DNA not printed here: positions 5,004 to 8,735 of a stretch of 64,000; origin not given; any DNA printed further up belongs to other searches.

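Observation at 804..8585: Tandemly duplicated two-gene module: giant GT-C-like membrane protein plus small TM protein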

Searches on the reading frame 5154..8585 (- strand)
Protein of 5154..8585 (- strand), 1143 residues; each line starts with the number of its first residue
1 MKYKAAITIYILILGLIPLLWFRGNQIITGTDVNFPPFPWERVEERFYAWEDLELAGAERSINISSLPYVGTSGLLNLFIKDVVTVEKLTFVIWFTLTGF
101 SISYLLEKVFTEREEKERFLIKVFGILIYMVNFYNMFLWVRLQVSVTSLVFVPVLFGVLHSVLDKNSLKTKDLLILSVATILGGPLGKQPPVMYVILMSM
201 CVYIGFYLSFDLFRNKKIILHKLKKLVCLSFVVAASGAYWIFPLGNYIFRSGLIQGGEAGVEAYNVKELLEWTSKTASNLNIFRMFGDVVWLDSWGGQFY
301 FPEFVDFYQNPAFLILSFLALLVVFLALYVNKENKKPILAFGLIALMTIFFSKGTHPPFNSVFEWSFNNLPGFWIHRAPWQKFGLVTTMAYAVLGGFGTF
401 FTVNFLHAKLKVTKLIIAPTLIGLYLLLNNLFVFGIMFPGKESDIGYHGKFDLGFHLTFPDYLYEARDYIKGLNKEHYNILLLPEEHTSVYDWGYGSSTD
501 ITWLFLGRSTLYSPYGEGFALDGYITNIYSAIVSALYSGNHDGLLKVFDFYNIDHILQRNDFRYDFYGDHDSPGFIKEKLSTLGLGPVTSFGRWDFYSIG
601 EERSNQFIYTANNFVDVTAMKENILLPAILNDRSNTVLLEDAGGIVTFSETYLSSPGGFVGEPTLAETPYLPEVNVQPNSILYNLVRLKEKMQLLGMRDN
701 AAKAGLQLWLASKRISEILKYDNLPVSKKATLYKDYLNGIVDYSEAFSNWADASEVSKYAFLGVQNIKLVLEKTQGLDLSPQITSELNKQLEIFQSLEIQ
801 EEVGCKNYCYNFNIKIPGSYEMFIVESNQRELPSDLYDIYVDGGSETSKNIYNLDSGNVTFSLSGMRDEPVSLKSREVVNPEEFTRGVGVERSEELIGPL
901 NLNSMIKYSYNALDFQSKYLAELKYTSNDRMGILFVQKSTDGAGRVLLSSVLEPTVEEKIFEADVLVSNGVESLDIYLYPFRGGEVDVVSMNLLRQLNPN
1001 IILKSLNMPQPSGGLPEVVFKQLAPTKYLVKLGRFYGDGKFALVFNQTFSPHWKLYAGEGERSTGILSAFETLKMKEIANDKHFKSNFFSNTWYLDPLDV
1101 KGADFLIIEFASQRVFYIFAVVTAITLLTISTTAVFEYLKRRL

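Call 5: search_protein_families(library=pfam, proteins=[window:5154-8585:-], max_evalue=1)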
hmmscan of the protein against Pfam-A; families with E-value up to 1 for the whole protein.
window:5154-8585:- (1143 aa): 1 family
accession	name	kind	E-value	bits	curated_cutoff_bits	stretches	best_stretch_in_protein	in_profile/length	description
PF18915.5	DUF5667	-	0.00041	21.2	27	1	676-720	2-46/99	Domain of unknown function (DUF5667)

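Call 6: search_protein_families(library=ncbifam, proteins=[window:5154-8585:-], max_evalue=1)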
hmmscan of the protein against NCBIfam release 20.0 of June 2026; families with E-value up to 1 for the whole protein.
window:5154-8585:- (1143 aa): 1 family
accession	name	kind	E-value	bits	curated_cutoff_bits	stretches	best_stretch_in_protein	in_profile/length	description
TIGR00705.1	SppA_67K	equivalog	0.19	10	311.45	1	225-255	382-413/590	signal peptide peptidase SppA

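Call 31: find_related_loci(query=A2, collection=genome_contigs, flank=6000)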
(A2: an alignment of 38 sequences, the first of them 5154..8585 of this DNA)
Query A2 (1143 aa) in genome_contigs; peptide patterns used: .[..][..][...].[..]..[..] (x = any residue, [..] = any of these).
28 stretches matched a pattern; 10 encode a relative of the query (tblastn E <= 1e-3); 10 distinct loci.
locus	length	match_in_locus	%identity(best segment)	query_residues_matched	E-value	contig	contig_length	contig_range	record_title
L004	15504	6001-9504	33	9-1129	9e-175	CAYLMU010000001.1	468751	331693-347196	MAG TPA_asm: uncultured Candidatus Saccharibacteria bacterium isolate SRP193661_co1_136 genome assembly, contig: NODE_4_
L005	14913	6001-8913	52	2-1142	0e+0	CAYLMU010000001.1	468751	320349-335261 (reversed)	MAG TPA_asm: uncultured Candidatus Saccharibacteria bacterium isolate SRP193661_co1_136 genome assembly, contig: NODE_4_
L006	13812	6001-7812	38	1-602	3e-119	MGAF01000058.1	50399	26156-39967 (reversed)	MAG: Candidatus Roizmanbacteria bacterium RIFCSPLOWO2_01_FULL_35_13 rifcsplowo2_01_scaffold_897, whole genome shotgun se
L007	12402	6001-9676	29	11-1143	3e-65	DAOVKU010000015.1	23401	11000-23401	MAG TPA_asm: Candidatus Omnitrophota bacterium isolate CSMAG_1427 CSMAG_1427_k141_3913620_length_23401_cov_12.0000, whol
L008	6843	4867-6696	26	1-617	3e-47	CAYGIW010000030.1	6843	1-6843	MAG TPA_asm: uncultured Candidatus Saccharibacteria bacterium isolate ERP113451_co1_95 genome assembly, contig: NODE_146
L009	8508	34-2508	27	174-1129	1e-35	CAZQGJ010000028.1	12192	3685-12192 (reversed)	MAG TPA_asm: uncultured Candidatus Saccharibacteria bacterium isolate SRP178908_co1_28 genome assembly, contig: NODE_372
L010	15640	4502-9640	26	6-1135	4e-56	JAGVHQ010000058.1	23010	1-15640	MAG: Candidatus Berkelbacteria bacterium isolate DeMMO2_25 c_000000072609, whole genome shotgun sequence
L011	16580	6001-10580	28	11-615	7e-55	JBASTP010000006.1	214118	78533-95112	MAG: Patescibacteria group bacterium isolate MFD03232_ilm_asm_bin101 k127_194676, whole genome shotgun sequence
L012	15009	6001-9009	26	13-1143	1e-32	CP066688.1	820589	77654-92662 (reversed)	MAG: Candidatus Daviesbacteria bacterium isolate NC_groundwater_497_Ag_S-0.1um_39_22 chromosome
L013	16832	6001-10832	26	8-602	2e-42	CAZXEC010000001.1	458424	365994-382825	MAG TPA_asm: uncultured Gammaproteobacteria bacterium isolate binchicken_co110_1207 genome assembly, contig: NODE_32_len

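Call 40: predict_structure(alignment_id=A2)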
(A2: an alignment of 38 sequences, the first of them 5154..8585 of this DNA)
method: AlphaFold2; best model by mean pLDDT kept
length: 1143 residues; sequences in the alignment: 38
mean_pLDDT: 87.5   pTM: 0.81
mean pLDDT of the five models: 87.5, 86.7, 85.4, 85.2, 83.9
residues with pLDDT >= 90: 624; 70-90: 425; 50-70: 73; < 50: 21
segments of 3 or more residues with pLDDT < 50: 520-523, 659-667, 799-804
pLDDT, mean of each block of 10 residues (from residue 1): 95 97 92 88 93 89 91 96 96 97 97 94 98 92 88 97 95 96 90 94 95 89 96 96 85 64 80 89 89 85 89 92 90 82 96 92 90 89 95 96 95 95 95 93 88 92 95 87 81 87 90 64 73 87 88 93 77 87 86 92 77 91 88 86 83 70 48 87 90 87 90 94 92 94 88 79 88 77 87 71 62 89 87 88 90 91 81 91 79 72 88 83 91 85 68 87 85 89 84 89 82 82 93 76 93 90 65 89 92 91 89 93 97 95 89
secondary structure, 60 per line:
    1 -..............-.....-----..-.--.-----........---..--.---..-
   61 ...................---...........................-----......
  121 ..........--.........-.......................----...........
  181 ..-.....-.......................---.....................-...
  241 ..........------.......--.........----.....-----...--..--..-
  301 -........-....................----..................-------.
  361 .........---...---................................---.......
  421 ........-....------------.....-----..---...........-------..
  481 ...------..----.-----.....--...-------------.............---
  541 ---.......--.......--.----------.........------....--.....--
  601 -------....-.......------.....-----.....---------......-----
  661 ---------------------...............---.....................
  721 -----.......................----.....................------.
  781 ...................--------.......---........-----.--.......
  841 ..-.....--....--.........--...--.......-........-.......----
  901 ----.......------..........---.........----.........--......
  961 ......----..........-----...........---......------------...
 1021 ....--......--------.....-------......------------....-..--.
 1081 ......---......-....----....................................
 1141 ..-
elements in order (helices of 4 or more, strands of 3 or more residues): H2-15 H17-21 H39-46 H61-79 H83-109 H115-130 H133-141 H143-165 H170-182 H184-188 H190-212 H216-236 H238-250 H257-263 H266-274 H279-283 H302-309 H311-330 H335-352 H360-369 H379-410 H414-428 H430-433 H446-450 H461-471 E479-483 H502-506 E509-511 H525-537 H544-550 E553-559 H573-581 E588-591 E594-598 E608-611 E613-619 H626-630 E636-640 E650-655 H682-696 H700-720 H726-748 H753-773 H780-799 E808-814 E818-825 E837-842 E844-848 E851-854 E857-865 E868-870 E873-879 H881-888 H890-896 E905-911 E918-927 E931-939 E944-952 E955-966 E971-980 E986-996 E1000-1005 E1018-1024 E1027-1032 E1041-1045 E1053-1058 H1071-1074 E1083-1086 E1090-1095 H1097-1100 E1105-1110 H1111-1142

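Call 42: search_protein_representatives(alignment_id=A2)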
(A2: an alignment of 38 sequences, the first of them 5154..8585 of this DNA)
Query: 38 sequences, 976 profile positions. Proteins with E-value up to 0.001 (for the whole library): 13353; up to 1e-10: 9918; up to 1e-30: 4555. The best 150 are listed.
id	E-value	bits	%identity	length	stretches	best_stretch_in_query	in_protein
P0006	0.0e+00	1196.1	-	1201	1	4-971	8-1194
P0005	0.0e+00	1125.0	-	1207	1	3-965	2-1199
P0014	0.0e+00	1103.1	-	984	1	4-975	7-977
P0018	0.0e+00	1097.8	-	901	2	7-656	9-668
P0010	0.0e+00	1071.2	-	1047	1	4-975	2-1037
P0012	0.0e+00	1066.2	-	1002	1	5-974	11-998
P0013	0.0e+00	1051.8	-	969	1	1-973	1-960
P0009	0.0e+00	1038.1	-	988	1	3-974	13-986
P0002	0.0e+00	1036.4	-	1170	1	5-967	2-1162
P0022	0.0e+00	1021.6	-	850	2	2-655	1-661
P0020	0.0e+00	1013.9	-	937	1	24-973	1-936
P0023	1.1e-296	1003.3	-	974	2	4-796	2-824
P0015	4.2e-296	1001.4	-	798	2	6-643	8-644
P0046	5.5e-296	1001.0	-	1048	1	5-967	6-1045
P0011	1.7e-286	969.6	-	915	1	3-770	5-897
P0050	3.4e-267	905.7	-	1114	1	7-967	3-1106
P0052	7.3e-245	831.8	-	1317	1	8-972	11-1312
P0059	1.1e-217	741.9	-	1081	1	6-970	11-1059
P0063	2.8e-204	697.5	-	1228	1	9-966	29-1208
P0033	3.9e-196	670.5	-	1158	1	5-974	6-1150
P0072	4.4e-192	657.1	-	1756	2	10-669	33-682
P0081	2.4e-184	631.5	-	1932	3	2-965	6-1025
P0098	3.5e-176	604.5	-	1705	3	5-667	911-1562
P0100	3.7e-174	597.8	-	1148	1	4-973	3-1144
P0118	1.7e-168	579.0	-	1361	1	5-975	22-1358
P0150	1.0e-158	546.7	-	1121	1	34-973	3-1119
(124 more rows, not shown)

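Call 43: fold_search(model_id=the predicted structure, library=pdb)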
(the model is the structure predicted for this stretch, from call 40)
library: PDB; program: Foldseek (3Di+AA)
matches with E <= 10: 1256; with E <= 0.001: 25
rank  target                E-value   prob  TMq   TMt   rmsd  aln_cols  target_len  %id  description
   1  6w98_A                2.2e-12  1.00  0.43  0.38  17.5      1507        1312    9  Single-Particle Cryo-EM Structure of Arabinofuranosyltransferase AftD from Mycobacteria (released 2020-05-13)
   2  6wbx                  1.3e-11  1.00  0.38  0.35  19.0      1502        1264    9  Single-Particle Cryo-EM Structure of Arabinofuranosyltransferase AftD from Mycobacteria, Mutant R1389S Class 1 (released 2020-05-13)
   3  6wby                  9.1e-11  1.00  0.44  0.40  18.0      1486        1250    9  Single-Particle Cryo-EM Structure of Arabinofuranosyltransferase AftD from Mycobacteria, Mutant R1389S Class 2 (released 2020-05-13)
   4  4moa                  3.6e-06  1.00  0.09  0.13  21.6       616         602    9  Crystal structure of CRY4BA-R203Q TOXIN (released 2014-12-10)
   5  8age_A                1.8e-05  1.00  0.28  0.46  10.8       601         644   13  Structure of yeast oligosaccharylransferase complex with acceptor peptide bound (released 2022-12-07)
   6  7r1e_A                2.1e-05  1.00  0.10  0.15  19.8       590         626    8  Mosquitocidal Cry11Ba determined at pH 10.4 from naturally-occurring nanocrystals by Serial femtosecond crystallograph (released 2022-07-27)
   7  6wpc_A                2.4e-05  1.00  0.08  0.13  17.7       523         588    9  Crystal structure of Bacillus thuringiensis Cry1A.2 tryptic core variant (released 2021-03-17)
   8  7qyd_A                4.3e-05  1.00  0.09  0.14  22.6       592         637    8  mosquitocidal Cry11Ba determined at pH 6.5 from naturally-occurring nanocrystals by Serial femtosecond crystallography (released 2022-07-27)
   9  7r1e_B                4.9e-05  1.00  0.10  0.16  19.7       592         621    8  Mosquitocidal Cry11Ba determined at pH 10.4 from naturally-occurring nanocrystals by Serial femtosecond crystallograph (released 2022-07-27)
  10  7qyd_B                6.7e-05  1.00  0.09  0.15  20.2       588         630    8  mosquitocidal Cry11Ba determined at pH 6.5 from naturally-occurring nanocrystals by Serial femtosecond crystallography (released 2022-07-27)
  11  6ftg_5                1.2e-04  1.00  0.27  0.43  14.2       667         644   12  Subtomogram average of OST-containing ribosome-translocon complexes from canine rough microsomal membranes (released 2018-03-21)
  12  4d8m                  2.3e-04  0.98  0.07  0.11  21.0       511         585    9  Crystal structure of Bacillus thuringiensis Cry5B nematocidal toxin (released 2012-12-19)
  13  4w8j                  2.7e-04  0.96  0.07  0.08  29.2       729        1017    7  Structure of the full-length insecticidal protein Cry1Ac reveals intriguing details of toxin packaging into in vivo form (released 2014-09-17)
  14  9efi_A                2.9e-04  0.98  0.09  0.12  23.6       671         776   10  VIP3Cb1 Protoxin Structure (released 2025-06-18)
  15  4ary_B                3.1e-04  0.99  0.07  0.13  19.5       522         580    7  Lepidopteran-specific toxin Cry1Ac in complex with receptor specificity determinant GalNAc (released 2013-05-15)
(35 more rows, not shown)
